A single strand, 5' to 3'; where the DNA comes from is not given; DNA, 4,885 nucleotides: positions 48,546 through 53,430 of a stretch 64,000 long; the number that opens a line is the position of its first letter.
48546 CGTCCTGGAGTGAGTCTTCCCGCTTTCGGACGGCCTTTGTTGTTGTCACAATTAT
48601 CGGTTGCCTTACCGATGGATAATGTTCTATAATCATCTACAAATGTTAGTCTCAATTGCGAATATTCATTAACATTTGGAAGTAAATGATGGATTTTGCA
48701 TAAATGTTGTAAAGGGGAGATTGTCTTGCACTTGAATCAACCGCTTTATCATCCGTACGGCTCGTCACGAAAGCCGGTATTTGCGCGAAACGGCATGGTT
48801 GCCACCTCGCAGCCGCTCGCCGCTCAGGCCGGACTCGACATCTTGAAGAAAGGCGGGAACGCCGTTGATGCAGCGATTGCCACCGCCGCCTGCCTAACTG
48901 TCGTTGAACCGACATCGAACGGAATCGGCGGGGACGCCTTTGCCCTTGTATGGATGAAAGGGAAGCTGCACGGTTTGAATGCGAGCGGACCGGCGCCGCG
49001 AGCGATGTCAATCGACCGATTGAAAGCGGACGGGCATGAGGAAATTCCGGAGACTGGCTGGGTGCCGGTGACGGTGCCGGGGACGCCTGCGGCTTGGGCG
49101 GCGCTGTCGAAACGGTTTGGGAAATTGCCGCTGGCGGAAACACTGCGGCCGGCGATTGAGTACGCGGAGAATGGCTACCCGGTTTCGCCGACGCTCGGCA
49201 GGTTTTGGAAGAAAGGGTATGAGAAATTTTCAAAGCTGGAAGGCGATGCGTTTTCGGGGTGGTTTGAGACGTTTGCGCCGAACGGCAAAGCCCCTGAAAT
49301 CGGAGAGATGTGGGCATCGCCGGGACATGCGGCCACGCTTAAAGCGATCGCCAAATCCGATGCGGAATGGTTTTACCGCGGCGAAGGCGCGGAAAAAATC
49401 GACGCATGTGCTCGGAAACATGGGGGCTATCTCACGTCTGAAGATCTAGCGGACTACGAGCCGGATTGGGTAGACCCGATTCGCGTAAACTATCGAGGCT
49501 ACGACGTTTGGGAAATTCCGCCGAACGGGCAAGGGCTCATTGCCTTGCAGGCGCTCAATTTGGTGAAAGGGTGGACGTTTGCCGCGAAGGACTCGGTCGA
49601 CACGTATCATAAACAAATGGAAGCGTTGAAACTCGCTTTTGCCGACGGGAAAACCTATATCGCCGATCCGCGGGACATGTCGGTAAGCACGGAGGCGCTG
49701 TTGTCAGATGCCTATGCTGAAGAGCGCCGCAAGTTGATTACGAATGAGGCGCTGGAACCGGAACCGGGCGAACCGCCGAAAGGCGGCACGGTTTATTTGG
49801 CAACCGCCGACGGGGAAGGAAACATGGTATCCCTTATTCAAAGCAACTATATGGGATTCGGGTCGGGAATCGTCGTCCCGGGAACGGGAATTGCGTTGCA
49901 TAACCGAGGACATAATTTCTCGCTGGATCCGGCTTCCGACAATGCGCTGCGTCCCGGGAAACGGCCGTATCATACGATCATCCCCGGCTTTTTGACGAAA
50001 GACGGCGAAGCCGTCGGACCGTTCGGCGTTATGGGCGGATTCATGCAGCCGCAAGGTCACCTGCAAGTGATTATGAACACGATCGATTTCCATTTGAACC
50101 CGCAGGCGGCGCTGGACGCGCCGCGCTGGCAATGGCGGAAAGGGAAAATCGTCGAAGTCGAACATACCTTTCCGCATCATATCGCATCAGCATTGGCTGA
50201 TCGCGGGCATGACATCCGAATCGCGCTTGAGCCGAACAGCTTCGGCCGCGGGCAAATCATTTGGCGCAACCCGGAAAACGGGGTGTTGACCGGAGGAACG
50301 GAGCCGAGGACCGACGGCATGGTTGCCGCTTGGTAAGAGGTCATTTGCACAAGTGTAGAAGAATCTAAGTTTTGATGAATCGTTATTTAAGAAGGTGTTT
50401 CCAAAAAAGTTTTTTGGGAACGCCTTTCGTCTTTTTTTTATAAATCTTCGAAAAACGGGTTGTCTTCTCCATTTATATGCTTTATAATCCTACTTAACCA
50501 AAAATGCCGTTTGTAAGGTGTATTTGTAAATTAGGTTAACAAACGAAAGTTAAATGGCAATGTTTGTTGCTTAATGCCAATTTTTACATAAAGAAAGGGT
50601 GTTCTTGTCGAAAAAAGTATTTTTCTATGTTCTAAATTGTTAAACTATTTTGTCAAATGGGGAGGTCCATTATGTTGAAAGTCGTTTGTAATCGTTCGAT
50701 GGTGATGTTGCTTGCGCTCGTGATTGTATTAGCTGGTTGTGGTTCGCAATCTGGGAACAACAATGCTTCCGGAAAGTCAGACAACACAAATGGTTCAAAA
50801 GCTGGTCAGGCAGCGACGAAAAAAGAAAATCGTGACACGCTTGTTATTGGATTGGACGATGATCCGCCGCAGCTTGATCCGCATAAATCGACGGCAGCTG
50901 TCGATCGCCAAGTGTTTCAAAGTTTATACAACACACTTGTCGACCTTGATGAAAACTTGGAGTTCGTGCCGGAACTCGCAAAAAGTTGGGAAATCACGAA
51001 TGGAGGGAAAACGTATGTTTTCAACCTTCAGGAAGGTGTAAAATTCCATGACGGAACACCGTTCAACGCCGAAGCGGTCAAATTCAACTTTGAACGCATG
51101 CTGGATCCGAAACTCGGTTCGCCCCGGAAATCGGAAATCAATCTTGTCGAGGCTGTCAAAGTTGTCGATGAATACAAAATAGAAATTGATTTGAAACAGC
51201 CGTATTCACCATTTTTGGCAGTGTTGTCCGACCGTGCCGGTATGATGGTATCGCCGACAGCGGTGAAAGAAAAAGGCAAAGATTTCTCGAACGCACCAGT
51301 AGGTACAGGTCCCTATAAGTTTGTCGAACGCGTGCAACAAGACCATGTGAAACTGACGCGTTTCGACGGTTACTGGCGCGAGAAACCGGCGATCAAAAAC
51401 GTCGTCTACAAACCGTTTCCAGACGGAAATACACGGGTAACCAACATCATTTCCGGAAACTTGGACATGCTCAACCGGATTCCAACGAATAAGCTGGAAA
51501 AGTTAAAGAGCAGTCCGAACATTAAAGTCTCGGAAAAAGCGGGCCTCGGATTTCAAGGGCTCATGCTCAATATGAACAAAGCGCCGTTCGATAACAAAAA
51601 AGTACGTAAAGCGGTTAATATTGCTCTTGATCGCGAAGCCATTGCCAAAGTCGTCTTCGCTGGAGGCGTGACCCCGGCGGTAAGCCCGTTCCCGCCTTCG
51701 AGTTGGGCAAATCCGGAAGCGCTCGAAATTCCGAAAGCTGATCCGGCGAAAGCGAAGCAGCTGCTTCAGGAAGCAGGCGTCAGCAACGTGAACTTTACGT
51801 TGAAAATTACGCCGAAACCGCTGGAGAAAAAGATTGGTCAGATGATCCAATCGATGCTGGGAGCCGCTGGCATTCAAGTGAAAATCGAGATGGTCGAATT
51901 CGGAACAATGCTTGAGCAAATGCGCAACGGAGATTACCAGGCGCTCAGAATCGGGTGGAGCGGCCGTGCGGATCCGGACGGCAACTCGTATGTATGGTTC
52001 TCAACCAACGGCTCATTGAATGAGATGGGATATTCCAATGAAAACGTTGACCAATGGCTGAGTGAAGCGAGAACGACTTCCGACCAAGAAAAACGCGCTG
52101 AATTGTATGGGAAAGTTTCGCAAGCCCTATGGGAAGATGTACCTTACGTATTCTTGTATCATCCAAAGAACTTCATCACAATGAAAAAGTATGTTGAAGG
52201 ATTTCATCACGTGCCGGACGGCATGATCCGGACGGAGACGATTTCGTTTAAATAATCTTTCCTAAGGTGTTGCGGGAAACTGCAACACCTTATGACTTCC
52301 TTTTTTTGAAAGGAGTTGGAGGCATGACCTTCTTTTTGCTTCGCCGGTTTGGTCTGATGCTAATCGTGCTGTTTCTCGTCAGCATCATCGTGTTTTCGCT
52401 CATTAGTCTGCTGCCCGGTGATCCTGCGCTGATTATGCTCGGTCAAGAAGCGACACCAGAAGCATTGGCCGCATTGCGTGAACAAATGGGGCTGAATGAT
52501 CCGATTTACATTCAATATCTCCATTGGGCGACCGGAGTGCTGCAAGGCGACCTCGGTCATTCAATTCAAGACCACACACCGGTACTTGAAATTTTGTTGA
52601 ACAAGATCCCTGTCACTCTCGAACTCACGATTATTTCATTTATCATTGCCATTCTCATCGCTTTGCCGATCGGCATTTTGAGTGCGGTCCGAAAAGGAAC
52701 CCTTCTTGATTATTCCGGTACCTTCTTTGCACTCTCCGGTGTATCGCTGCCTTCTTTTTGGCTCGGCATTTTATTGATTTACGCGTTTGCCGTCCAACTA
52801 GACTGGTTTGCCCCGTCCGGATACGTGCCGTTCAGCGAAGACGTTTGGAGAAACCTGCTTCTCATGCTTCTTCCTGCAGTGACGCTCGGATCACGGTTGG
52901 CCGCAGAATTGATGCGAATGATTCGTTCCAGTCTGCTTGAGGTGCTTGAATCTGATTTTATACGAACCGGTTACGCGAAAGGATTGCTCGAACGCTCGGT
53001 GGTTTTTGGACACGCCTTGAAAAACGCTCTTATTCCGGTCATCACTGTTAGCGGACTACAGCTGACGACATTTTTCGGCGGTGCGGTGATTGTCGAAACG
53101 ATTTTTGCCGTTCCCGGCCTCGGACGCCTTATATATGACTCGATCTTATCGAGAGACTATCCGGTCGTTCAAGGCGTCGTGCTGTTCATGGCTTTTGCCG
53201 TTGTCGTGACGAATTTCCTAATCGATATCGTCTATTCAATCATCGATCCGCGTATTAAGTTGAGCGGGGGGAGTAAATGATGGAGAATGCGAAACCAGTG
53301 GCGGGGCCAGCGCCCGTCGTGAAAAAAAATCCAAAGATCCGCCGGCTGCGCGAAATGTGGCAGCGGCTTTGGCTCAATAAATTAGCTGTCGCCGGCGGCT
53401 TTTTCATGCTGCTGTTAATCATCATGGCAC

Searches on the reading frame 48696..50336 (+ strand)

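Call 32: search_protein_families(library=pfam, proteins=[window:48696-50336:+])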
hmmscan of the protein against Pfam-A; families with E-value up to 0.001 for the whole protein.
window:48696-50336:+ (546 aa): 1 family
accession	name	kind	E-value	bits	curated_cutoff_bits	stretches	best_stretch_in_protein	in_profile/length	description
PF01019.26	G_glu_transpept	-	1.5e-162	542.4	27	1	48-541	2-512/512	Gamma-glutamyltranspeptidase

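Call 115: search_protein_families(library=ncbifam, proteins=[L057:425-643:-], max_evalue=0.01)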
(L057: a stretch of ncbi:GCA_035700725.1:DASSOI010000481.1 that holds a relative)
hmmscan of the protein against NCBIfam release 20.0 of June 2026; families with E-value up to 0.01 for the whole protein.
L057:425-643:- (72 aa): 0 families

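Call 116: search_protein_families(library=phrogs, proteins=[L057:425-643:-], max_evalue=0.01)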
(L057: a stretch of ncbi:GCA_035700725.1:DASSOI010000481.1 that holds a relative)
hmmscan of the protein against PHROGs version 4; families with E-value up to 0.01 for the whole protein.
L057:425-643:- (72 aa): 0 families

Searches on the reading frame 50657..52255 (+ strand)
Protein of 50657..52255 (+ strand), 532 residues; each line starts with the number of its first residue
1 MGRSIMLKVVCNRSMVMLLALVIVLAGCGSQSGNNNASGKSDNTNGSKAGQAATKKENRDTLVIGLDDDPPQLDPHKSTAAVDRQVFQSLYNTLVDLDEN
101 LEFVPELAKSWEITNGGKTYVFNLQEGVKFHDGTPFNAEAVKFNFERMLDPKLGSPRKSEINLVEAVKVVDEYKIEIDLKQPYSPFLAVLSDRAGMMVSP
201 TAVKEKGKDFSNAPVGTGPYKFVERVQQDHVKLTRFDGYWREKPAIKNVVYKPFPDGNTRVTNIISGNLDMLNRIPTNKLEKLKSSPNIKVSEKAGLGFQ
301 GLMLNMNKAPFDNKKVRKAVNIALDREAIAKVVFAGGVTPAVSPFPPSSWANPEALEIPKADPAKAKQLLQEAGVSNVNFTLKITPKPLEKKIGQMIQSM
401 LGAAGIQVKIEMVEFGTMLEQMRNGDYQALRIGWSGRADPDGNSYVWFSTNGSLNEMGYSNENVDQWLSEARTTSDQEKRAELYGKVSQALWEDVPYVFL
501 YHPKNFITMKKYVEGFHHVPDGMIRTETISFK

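Call 32: search_protein_families(library=pfam, proteins=[window:50657-52255:+])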
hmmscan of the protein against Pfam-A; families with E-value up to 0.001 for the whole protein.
window:50657-52255:+ (532 aa): 1 family
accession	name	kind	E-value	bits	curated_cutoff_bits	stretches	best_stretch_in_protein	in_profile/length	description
PF00496.27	SBP_bac_5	-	9.5e-107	357.7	32.4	1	102-452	1-365/368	Bacterial extracellular solute-binding proteins, family 5 Middle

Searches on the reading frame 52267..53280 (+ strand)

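Call 32: search_protein_families(library=pfam, proteins=[window:52267-53280:+])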
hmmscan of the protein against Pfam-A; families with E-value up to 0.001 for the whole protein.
window:52267-53280:+ (337 aa): 2 families
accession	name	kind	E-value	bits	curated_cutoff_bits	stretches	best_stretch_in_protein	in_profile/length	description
PF00528.27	BPD_transp_1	-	1e-36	126.8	26.4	1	132-331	1-183/184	Binding-protein-dependent transport system inner membrane component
PF19300.4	BPD_transp_1_N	-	9.1e-21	74.6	23.8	1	20-121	1-114/114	Binding-prot-dependent transport system membrane comp, N-term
